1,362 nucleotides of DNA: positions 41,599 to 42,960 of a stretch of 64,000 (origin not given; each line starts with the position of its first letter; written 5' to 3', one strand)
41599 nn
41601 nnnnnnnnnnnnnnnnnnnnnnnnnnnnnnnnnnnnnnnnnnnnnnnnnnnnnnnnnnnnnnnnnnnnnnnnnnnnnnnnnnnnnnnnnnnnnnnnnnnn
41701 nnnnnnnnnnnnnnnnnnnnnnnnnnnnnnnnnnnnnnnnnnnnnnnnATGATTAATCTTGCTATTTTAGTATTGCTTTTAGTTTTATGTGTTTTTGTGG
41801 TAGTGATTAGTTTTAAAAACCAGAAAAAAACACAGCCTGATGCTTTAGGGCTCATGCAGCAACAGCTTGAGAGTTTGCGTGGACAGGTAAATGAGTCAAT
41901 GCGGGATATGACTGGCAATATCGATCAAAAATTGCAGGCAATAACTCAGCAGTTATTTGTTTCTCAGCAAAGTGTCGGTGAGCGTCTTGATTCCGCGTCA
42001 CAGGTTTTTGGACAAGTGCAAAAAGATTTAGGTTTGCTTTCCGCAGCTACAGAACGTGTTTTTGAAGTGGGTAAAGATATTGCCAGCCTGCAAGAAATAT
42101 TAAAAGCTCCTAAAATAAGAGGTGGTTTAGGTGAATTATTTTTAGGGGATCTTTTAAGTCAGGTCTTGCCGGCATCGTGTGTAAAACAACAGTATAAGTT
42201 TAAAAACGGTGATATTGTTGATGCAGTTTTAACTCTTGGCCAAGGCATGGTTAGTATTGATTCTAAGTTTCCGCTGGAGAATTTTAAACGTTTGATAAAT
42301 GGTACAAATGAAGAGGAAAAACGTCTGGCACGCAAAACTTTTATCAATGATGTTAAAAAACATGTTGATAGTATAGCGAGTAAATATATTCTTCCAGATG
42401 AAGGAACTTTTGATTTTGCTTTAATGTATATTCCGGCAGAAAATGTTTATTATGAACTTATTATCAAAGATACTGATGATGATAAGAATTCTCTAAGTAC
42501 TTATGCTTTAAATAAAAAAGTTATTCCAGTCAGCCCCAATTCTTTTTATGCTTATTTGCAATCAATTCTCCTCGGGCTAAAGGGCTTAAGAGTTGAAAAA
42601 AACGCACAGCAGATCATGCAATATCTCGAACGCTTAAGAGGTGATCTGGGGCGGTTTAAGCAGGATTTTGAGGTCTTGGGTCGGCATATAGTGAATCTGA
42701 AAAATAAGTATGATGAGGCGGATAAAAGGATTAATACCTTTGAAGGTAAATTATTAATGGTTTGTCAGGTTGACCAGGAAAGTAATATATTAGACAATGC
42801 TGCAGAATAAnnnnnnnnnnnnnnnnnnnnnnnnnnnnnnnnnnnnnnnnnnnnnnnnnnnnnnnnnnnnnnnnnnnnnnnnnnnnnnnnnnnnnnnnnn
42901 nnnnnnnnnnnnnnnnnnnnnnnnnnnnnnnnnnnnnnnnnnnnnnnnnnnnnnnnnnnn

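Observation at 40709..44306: Lineage-specific cluster: three tiny unusual proteins, then rmuC, then three tandem PilZ-domain paralogs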

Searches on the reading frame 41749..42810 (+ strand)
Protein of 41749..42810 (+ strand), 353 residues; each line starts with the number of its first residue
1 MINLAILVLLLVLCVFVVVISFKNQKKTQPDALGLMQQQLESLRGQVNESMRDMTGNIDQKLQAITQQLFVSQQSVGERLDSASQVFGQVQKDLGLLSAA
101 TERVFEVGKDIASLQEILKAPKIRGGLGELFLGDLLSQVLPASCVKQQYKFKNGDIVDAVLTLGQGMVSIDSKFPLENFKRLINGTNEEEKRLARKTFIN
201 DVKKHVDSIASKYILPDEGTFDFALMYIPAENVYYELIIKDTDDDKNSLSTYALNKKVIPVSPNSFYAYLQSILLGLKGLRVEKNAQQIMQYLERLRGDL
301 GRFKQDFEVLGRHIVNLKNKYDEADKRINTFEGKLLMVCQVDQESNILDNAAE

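Call 3: search_protein_families(library=pfam, proteins=[window:41749-42810:+], max_evalue=1)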
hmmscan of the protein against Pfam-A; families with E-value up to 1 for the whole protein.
window:41749-42810:+ (353 aa): 11 families
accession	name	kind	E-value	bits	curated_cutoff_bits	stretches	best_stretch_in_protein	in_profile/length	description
PF02646.22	RmuC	-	1.2e-50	172.7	26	1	57-329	2-271/291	RmuC family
PF01442.23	Apolipoprotein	-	0.00034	20.8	90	1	36-89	108-162/190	Apolipoprotein A1/A4/E domain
PF16566.10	CREPT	-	0.0043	17.6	29.3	1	282-344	53-115/147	Cell-cycle alteration and expression-elevated protein in tumour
PF07889.17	DUF1664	-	0.006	17.1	34.6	1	47-116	46-108/124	Protein of unknown function (DUF1664)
PF15753.10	BLOC1S3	-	0.017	15.6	27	1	27-78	85-140/172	Biogenesis of lysosome-related organelles complex 1 subunit 3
PF08702.15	Fib_alpha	-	0.018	15.7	29.9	0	37-120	34-113/143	Fibrinogen alpha/beta chain family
PF10157.14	BORCS6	-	0.074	13.7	35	1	38-117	10-86/101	BLOC-1-related complex sub-unit 6 C-terminal helix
PF06103.16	DUF948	-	0.12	13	37.2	0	5-79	7-83/89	Bacterial protein of unknown function (DUF948)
PF04513.17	Baculo_PEP_C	-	0.16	12.5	38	1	36-86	43-93/140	Baculovirus polyhedron envelope protein, PEP, C terminus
PF23884.1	DUF7237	-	0.35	11.6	27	0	280-310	20-50/77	Family of unknown function (DUF7237)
PF03954.19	Lectin_N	-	0.97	9.7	28.3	1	3-95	38-113/140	Hepatic lectin, N-terminal domain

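Call 4: search_protein_families(library=ncbifam, proteins=[window:41749-42810:+], max_evalue=1)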
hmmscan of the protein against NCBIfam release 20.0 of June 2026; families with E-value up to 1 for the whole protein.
window:41749-42810:+ (353 aa): 7 families
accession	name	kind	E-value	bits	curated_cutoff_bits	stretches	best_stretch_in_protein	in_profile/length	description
NF007686.0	PRK10361.1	equivalog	5.1e-13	48.5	810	1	158-337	242-419/475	DNA recombination protein RmuC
TIGR04527.1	mycoplas_twoTM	subfamily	0.0099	15.6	125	1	268-342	51-134/248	MG_279/MG_280 family protein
NF040872.1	MFS_HP1165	exception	0.011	14.8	700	1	6-63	163-215/385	HP1165 family MFS efflux transporter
NF033914.0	antiphage_ZorA_1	subfamily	0.019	13.3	190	1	31-118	388-470/619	anti-phage ZorAB system protein ZorA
TIGR01834.1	PHA_synth_III_E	subfamily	0.055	13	154.95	1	46-93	29-76/324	class III poly(R)-hydroxyalkanoic acid synthase subunit PhaE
NF047423.1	BOW99_gp33_fam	equivalog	0.17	11.6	27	0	221-238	24-36/39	BOW99_gp33 family protein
NF053525.1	thylo_ssr2422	subfamily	0.18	12.2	38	0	286-328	11-46/77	ssr2422 family thylakoid membrane protein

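Call 6: find_encoding_contigs(protein=window:41749-42810:+, flank=10000, max_places=10)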
Protein window:41749-42810:+ (353 aa): no gene with exactly this product is on record in the collection.

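Call 7: search_protein_families(library=padloc, proteins=[window:41749-42810:+], max_evalue=0.1)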
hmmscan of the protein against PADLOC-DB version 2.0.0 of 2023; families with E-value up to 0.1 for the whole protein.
window:41749-42810:+ (353 aa): 3 families
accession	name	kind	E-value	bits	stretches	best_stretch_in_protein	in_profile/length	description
PDLC03812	RTasRmuC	-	2.2e-17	60.8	1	107-337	177-411/439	DRT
PDLC01495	PD_DExK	-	0.025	12.3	0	110-159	17-60/123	"CAS-I,CAS-II,CAS-III,CAS-IV,CAS-V,CAS-VI; associated"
PDLC03841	LeoBC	-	0.04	11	0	270-335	282-354/601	-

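Call 8: find_homologous_proteins(query=window:41749-42810:+, max_evalue=1e-10)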
Query window:41749-42810:+ (353 aa): 8000 proteins with E <= 1e-10 among 8000 candidates; the best 120 are listed.
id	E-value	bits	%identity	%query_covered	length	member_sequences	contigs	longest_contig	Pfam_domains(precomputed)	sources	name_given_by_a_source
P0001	3.6e-223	757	100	100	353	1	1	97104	PF02646.23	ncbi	ncbi:MAG: DNA recombination protein RmuC [Candidatus Omnitrophota bacterium]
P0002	7.6e-197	671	88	99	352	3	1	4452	PF02646.23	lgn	-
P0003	2.2e-193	660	88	100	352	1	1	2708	PF02646.23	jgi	jgi:DNA recombination protein RmuC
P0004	8.4e-187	638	84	98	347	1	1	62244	PF02646.23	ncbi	-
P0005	7.9e-186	635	84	99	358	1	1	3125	PF02646.23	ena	-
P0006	8.8e-186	635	83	99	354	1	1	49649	PF02646.23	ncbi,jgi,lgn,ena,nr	ncbi:MAG: DNA recombination protein RmuC [Candidatus Omnitrophica bacterium]|nr:DNA recombination pr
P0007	3.3e-185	633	84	99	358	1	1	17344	PF02646.23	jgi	jgi:DNA recombination protein RmuC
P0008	4.5e-185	632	83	99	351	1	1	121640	PF02646.23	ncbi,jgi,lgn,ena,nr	ncbi:MAG: DNA recombination protein RmuC [Candidatus Omnitrophica bacterium]|nr:DNA recombination pr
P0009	9.1e-161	552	72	99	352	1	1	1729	PF02646.23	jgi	-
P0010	2.1e-160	551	71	99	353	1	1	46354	PF02646.23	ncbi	ncbi:MAG: DNA recombination protein RmuC [Candidatus Omnitrophota bacterium]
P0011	2.0e-158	545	71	95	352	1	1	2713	PF02646.23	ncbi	-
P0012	1.1e-154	533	70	95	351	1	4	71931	PF02646.23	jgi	-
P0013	9.1e-154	529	68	95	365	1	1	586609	PF02646.23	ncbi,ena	-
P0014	7.9e-153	526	69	96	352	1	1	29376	PF02646.23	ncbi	ncbi:MAG: DNA recombination protein RmuC [Candidatus Omnitrophota bacterium]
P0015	1.7e-152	525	67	99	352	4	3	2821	PF08878.17,PF02646.23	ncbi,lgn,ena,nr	ncbi:MAG: DNA recombination protein RmuC [Candidatus Omnitrophica bacterium]|nr:DNA recombination pr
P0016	3.4e-148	511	67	99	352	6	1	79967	PF02646.23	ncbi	-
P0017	5.7e-148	510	65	99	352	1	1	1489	PF02646.23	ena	-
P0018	3.2e-146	505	66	99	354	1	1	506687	PF02646.23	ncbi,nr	ncbi:MAG: DNA recombination protein RmuC [PVC group bacterium]|nr:DNA recombination protein RmuC [PV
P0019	3.4e-146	505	66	97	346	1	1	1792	PF06103.17,PF02646.23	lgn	-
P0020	6.7e-144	497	65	97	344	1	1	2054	PF02646.23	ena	-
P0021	1.7e-142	492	62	99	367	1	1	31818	PF02646.23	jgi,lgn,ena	-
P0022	2.1e-140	486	65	95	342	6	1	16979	PF02646.23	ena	-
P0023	2.7e-140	485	62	100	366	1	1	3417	PF02646.23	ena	-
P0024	7.1e-139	481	60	100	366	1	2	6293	PF02646.23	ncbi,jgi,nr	ncbi:MAG: DNA recombination protein RmuC [Victivallales bacterium]|nr:DNA recombination protein RmuC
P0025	1.0e-135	470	63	97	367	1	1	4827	PF02646.23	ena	-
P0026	9.7e-133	460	59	99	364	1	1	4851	PF01442.24,PF02646.23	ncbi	-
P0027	1.9e-132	459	62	93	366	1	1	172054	PF06103.17,PF02646.23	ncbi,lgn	ncbi:MAG: DNA recombination protein RmuC [Candidatus Omnitrophota bacterium]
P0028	1.7e-131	456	70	83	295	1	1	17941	PF02646.23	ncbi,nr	ncbi:MAG: DNA recombination protein RmuC [Candidatus Omnitrophica bacterium]|nr:DNA recombination pr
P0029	4.4e-131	455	61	95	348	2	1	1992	PF02646.23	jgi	-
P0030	2.1e-130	453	64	90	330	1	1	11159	PF02646.23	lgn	-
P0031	5.1e-125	435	60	90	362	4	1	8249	PF02646.23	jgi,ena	-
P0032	6.8e-125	435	62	86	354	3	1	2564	PF02646.23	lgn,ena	-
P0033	1.6e-124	433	57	97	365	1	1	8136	PF02646.23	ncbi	-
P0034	3.2e-123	429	58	94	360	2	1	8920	PF02646.23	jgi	jgi:DNA recombination protein RmuC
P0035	1.2e-122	427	60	94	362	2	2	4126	PF02646.23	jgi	jgi:DNA recombination protein RmuC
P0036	3.3e-122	426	58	94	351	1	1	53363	PF02646.23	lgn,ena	-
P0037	4.0e-122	425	60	85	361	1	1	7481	PF02646.23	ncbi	ncbi:MAG: DNA recombination protein RmuC [Endomicrobiales bacterium]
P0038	6.9e-122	425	58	92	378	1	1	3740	PF02646.23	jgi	jgi:DNA recombination protein RmuC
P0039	8.5e-122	424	61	91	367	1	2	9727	PF06103.17,PF02646.23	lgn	-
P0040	2.3e-121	423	58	88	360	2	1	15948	PF02646.23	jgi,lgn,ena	-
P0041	3.7e-121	422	58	91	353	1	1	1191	PF02646.23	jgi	jgi:DNA recombination protein RmuC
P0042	3.7e-121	422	61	88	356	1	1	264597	PF02646.23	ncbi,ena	-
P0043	4.2e-121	422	58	94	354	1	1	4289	PF02646.23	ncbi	ncbi:MAG: DNA recombination protein RmuC [Endomicrobiia bacterium]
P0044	5.2e-121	422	59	91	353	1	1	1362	PF07889.18,PF02646.23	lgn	-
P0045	6.1e-121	422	58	90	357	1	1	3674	PF02646.23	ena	-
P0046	7.9e-121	421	58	91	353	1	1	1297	PF02646.23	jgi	jgi:DNA recombination protein RmuC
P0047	9.7e-121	421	60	87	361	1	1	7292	PF06103.17,PF02646.23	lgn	-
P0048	1.6e-120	420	60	88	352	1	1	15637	PF02646.23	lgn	-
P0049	1.9e-120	420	61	86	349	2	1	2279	PF02646.23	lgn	-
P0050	2.1e-120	420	60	87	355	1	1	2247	PF02646.23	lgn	-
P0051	2.7e-120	419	-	-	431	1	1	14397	PF06103.17,PF22883.2,PF02646.23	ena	-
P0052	3.6e-120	419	59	89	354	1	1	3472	PF02646.23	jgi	jgi:DNA recombination protein RmuC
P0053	1.0e-119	418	59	92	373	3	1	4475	PF02646.23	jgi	-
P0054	1.1e-119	417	57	96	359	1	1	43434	PF02646.23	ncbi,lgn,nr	ncbi:MAG: DNA recombination protein RmuC [Endomicrobiales bacterium]|nr:DNA recombination protein Rm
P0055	1.2e-119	417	59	93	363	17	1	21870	PF02646.23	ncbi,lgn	-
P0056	1.4e-119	417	57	97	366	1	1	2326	PF02646.23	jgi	jgi:DNA recombination protein RmuC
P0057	2.4e-119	416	58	92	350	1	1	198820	PF02646.23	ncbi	ncbi:MAG: DNA recombination protein RmuC [Elusimicrobiota bacterium]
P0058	2.5e-119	416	58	93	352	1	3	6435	PF02646.23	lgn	-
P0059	6.2e-119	415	57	97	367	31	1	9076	PF06103.17,PF02646.23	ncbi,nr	ncbi:MAG TPA: DNA recombination protein RmuC [Nitrospirota bacterium]|nr:DNA recombination protein R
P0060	9.5e-119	414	57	91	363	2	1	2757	PF06103.17,PF02646.23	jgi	jgi:DNA recombination protein RmuC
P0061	1.4e-118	414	59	90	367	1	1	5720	PF02646.23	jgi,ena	-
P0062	1.5e-118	414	57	93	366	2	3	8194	PF02646.23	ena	-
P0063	2.1e-118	413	59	91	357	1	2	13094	PF02646.23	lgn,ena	-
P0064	2.2e-118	413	57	94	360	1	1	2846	PF02646.23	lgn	-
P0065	2.5e-118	413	59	89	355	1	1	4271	PF02646.23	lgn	-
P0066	2.5e-118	413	57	93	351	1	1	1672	PF02646.23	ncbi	-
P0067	3.2e-118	413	54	89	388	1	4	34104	PF06103.17,PF02646.23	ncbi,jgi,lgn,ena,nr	ncbi:MAG: DNA recombination protein RmuC [Elusimicrobia bacterium]|nr:DNA recombination protein RmuC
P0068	3.5e-118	413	56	93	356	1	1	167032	PF02646.23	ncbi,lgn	-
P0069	3.5e-118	413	59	89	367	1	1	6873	PF02646.23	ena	-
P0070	4.9e-118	412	59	88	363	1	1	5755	PF06103.17,PF02646.23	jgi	jgi:DNA recombination protein RmuC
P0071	5.6e-118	412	58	89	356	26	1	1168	PF02646.23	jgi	jgi:DNA recombination protein RmuC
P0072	5.9e-118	412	61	85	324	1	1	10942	PF02646.23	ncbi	-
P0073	7.4e-118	411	55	95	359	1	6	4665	PF02646.23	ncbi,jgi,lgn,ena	-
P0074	1.1e-117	411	56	95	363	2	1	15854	PF02646.23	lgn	-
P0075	1.1e-117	411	59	89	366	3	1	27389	PF02646.23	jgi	jgi:DNA recombination protein RmuC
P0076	1.3e-117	411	54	95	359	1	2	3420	PF06103.17,PF02646.23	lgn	-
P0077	1.5e-117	410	60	89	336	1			PF02646.23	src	-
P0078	1.9e-117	410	59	89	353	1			PF02646.23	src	-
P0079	2.8e-117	410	55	94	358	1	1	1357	PF02646.23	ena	-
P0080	2.9e-117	410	57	89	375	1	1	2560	PF01442.24,PF02646.23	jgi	jgi:DNA recombination protein RmuC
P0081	4.9e-117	409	59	87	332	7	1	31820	PF02646.23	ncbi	ncbi:MAG: DNA recombination protein RmuC [Candidatus Omnitrophota bacterium]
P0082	5.2e-117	409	57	94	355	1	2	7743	PF02646.23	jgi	jgi:DNA recombination protein RmuC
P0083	5.3e-117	409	59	88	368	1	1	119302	PF02646.23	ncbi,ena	-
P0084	5.5e-117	409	54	95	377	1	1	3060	PF01442.24,PF06103.17,PF02646.23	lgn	-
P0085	7.1e-117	408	56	92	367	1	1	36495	PF02646.23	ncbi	-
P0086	1.6e-116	407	57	91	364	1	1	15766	PF02646.23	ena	-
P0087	1.8e-116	407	58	90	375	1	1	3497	PF02646.23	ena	-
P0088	1.9e-116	407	59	84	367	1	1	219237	PF02646.23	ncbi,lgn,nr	ncbi:MAG: DNA recombination protein RmuC [Elusimicrobia bacterium]|nr:DNA recombination protein RmuC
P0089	2.0e-116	407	54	95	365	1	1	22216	PF02646.23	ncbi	-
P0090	2.1e-116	407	55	88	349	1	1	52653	PF02646.23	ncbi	-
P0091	2.2e-116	407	49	95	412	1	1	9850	PF01442.24,PF06103.17,PF02646.23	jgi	jgi:DNA recombination protein RmuC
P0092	3.0e-116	406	58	89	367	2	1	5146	PF02646.23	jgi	-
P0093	3.0e-116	406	52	91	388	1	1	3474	PF01442.24,PF02646.23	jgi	jgi:DNA recombination protein RmuC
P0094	3.3e-116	406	55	95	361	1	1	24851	PF02646.23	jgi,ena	-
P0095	3.5e-116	406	55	94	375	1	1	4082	PF01442.24,PF06103.17,PF02646.23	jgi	jgi:DNA recombination protein RmuC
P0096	3.7e-116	406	59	85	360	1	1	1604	PF06103.17,PF02646.23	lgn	-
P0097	3.7e-116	406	57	91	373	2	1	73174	PF02646.23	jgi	jgi:DNA recombination protein RmuC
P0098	4.4e-116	406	58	94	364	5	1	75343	PF02646.23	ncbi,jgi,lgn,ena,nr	ncbi:MAG: DNA recombination protein RmuC [Elusimicrobia bacterium]|nr:DNA recombination protein RmuC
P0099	5.1e-116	405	58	89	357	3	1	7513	PF02646.23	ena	-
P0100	5.9e-116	405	54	92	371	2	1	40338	PF01442.24,PF06103.17,PF02646.23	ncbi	ncbi:MAG: DNA recombination protein RmuC [Nitrospirota bacterium]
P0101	6.5e-116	405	58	89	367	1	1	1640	PF01442.24,PF02646.23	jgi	jgi:DNA recombination protein RmuC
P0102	8.7e-116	405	54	98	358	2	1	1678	PF01442.24,PF06103.17,PF02646.23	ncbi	-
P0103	8.9e-116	405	60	86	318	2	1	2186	PF02646.23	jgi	jgi:DNA recombination protein RmuC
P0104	1.0e-115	404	59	88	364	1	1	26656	PF02646.23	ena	-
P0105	1.1e-115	404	57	91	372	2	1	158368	PF06103.17,PF02646.23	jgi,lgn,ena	-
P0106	1.1e-115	404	54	95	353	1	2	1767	PF02646.23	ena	-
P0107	1.2e-115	404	55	89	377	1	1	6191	PF01442.24,PF06103.17,PF02646.23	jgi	jgi:DNA recombination protein RmuC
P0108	1.4e-115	404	58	90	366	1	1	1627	PF02646.23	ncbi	-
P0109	1.4e-115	404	59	84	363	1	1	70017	PF02646.23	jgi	jgi:DNA recombination protein RmuC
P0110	1.4e-115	404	57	89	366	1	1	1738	PF02646.23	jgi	jgi:DNA recombination protein RmuC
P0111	1.5e-115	404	59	86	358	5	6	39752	PF06103.17,PF02646.23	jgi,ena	-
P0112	1.5e-115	404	56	93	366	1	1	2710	PF06103.17,PF02646.23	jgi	jgi:DNA recombination protein RmuC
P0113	1.9e-115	404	53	90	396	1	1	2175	PF01442.24,PF06103.17,PF02646.23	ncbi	-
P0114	2.0e-115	403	59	83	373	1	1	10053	PF02646.23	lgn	-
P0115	2.3e-115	403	55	89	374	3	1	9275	PF01442.24,PF02646.23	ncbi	-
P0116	2.7e-115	403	56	86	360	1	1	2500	PF02646.23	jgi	jgi:DNA recombination protein RmuC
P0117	2.7e-115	403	56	90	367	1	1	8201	PF02646.23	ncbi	-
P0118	3.2e-115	403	57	89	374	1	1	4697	PF06103.17,PF02646.23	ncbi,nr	ncbi:MAG: DNA recombination protein RmuC [Elusimicrobiota bacterium]|nr:DNA recombination protein Rm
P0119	3.3e-115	403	57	90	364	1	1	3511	PF02646.23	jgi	-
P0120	3.6e-115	403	58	89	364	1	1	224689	PF02646.23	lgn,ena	-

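Call 10: find_related_loci(query=A1, collection=genome_contigs, flank=10000)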
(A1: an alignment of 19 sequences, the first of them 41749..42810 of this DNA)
Query A1 (353 aa) in genome_contigs; peptide patterns used: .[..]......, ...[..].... (x = any residue, [..] = any of these).
600 stretches matched a pattern (row limit reached: there are more); 588 encode a relative of the query (tblastn E <= 1e-3); the best 80 are kept; 80 distinct loci.
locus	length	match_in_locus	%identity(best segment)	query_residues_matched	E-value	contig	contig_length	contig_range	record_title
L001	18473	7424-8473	83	1-350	0e+0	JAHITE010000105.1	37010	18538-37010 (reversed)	MAG: Candidatus Omnitrophota bacterium isolate MM_PC_MetaG.mb.2 MM_PC_MetaG.mb.2_k141_1597580, whole genome shotgun sequ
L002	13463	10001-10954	67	37-343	2e-141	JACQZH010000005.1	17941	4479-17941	MAG: Candidatus Omnitrophota bacterium isolate NC_groundwater_1562_Pr4_S-0.65um_39_9 SR1-18-Sp65_coassembly_scaffold_901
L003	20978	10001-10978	58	29-344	2e-122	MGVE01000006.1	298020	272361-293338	MAG: Elusimicrobia bacterium RIFOXYA2_FULL_47_53 rifoxya2_full_scaffold_18, whole genome shotgun sequence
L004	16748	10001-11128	53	3-343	8e-122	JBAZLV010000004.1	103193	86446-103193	MAG: Nitrospirota bacterium isolate SO_2017_LW4_23 scaffold_522_c2_LW137-91_2017, whole genome shotgun sequence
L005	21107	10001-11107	52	1-335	1e-120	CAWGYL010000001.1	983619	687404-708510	MAG: Nitrospirota bacterium isolate MFD01716.bin.1.191 genome assembly, contig: contig_10655, whole genome shotgun seque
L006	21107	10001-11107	50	1-335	3e-119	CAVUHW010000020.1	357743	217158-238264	MAG: Nitrospirota bacterium isolate MFD02199.bin.2.126 genome assembly, contig: contig_46014, whole genome shotgun seque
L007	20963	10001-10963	56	27-335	5e-119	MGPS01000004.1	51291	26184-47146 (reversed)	MAG: Deltaproteobacteria bacterium GWC2_42_11 gwc2_scaffold_1055, whole genome shotgun sequence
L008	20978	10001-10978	55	22-335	8e-118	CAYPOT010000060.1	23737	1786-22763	MAG TPA_asm: uncultured Nitrospiraceae bacterium isolate ERP113451_co1_289 genome assembly, contig: NODE_2424_length_237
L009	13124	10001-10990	54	24-341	3e-117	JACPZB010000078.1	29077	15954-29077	MAG: Deltaproteobacteria bacterium isolate NC_groundwater_878_Pr1_S2p5_43_21 Montesol18_S2p5_coassembly_scaffold_724562,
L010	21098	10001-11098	50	6-352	4e-116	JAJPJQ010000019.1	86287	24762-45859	MAG: Proteobacteria bacterium isolate Centralia_MAG_52 k107_4974273, whole genome shotgun sequence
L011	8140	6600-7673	51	6-344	2e-115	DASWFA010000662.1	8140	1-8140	MAG TPA_asm: Candidatus Binatia bacterium isolate SMAG_U2777 k141_372600, whole genome shotgun sequence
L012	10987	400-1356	55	32-338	8e-115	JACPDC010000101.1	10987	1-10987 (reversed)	MAG: Deltaproteobacteria bacterium isolate NC_groundwater_299_Ag_B-0.1um_60_15 S7_GD2017_3_B1_scaffold_2780, whole genom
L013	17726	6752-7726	53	25-338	2e-114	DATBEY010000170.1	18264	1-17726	MAG TPA_asm: Candidatus Binatia bacterium isolate SMAG_U3795 k141_5605166, whole genome shotgun sequence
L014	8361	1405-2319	58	32-335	3e-114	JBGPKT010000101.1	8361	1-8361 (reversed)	MAG: Nitrospiria bacterium isolate OBJ_0618_7090110_28 k141_657178_length_8361_cov_16.0026, whole genome shotgun sequenc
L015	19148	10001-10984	52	17-340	3e-114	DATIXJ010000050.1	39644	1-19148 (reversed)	MAG TPA_asm: Bacteroidota bacterium isolate SMAG_U15246 k141_4057934, whole genome shotgun sequence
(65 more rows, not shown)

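Call 16: find_encoding_contigs(protein=P0013, flank=6000, max_places=2)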
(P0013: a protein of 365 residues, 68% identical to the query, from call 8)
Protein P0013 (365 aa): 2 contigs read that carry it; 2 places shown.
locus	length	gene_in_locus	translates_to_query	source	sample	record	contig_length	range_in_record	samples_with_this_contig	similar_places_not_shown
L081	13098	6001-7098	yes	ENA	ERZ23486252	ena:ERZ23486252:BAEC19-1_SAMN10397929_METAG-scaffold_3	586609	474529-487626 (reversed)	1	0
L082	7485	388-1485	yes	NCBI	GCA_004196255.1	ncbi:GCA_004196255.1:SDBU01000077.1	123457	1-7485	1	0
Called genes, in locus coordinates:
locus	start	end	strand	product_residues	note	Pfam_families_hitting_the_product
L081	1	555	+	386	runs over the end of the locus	PF00155:Aminotran_1_2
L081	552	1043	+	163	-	PF01288:HPPK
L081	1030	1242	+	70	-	PF04024:PspC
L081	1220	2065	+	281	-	PF02569:Pantoate_ligase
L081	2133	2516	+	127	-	PF02261:Asp_decarbox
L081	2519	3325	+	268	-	PF03447:NAD_binding_3, PF01958:Asp_DH_C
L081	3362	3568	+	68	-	PF20095:DUF6485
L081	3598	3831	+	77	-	-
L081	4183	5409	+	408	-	PF04389:Peptidase_M28 (faint), PF01546:Peptidase_M20, PF07687:M20_dimer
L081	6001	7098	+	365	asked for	PF02646:RmuC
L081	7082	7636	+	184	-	PF07238:PilZ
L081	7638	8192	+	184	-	PF07238:PilZ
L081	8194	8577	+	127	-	PF07238:PilZ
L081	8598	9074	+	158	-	PF12641:Flavodoxin_3 (weak), PF12724:Flavodoxin_5, PF00258:Flavodoxin_1, PF03358:FMN_red (weak)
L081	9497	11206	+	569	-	PF00501:AMP-binding, PF23562:AMP-binding_C_3 (weak)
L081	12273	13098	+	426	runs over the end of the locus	PF05697:Trigger_N, PF00254:FKBP_C (weak), PF05698:Trigger_C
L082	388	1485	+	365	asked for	PF02646:RmuC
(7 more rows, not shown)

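Call 17: find_encoding_contigs(protein=P0018, flank=6000, max_places=2)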
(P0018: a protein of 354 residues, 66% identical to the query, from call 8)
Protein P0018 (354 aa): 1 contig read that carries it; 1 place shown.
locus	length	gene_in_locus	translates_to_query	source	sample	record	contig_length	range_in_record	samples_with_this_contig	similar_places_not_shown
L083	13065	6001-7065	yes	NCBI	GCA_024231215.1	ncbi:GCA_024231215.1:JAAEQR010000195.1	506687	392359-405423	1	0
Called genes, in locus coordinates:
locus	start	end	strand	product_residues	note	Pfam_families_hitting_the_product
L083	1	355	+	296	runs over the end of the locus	PF00701:DHDPS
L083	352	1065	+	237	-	PF01113:DapB_N, PF05173:DapB_C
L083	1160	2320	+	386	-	PF00155:Aminotran_1_2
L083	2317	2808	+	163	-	PF01288:HPPK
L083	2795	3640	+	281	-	PF02569:Pantoate_ligase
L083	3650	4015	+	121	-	PF02261:Asp_decarbox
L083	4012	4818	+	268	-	PF03447:NAD_binding_3, PF03807:F420_oxidored (weak), PF01958:Asp_DH_C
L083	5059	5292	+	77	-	-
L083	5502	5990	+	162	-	-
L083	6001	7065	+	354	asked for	PF02646:RmuC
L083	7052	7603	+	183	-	PF07238:PilZ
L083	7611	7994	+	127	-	PF07238:PilZ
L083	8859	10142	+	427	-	PF05697:Trigger_N, PF00254:FKBP_C (weak), PF05698:Trigger_C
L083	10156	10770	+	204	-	PF00574:CLP_protease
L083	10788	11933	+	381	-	PF00266:Aminotran_5, PF00155:Aminotran_1_2 (weak), PF01053:Cys_Met_Meta_PP (weak)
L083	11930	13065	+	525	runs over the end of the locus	PF00389:2-Hacid_dh, PF02826:2-Hacid_dh_C, PF19304:PGDH_inter, PF01842:ACT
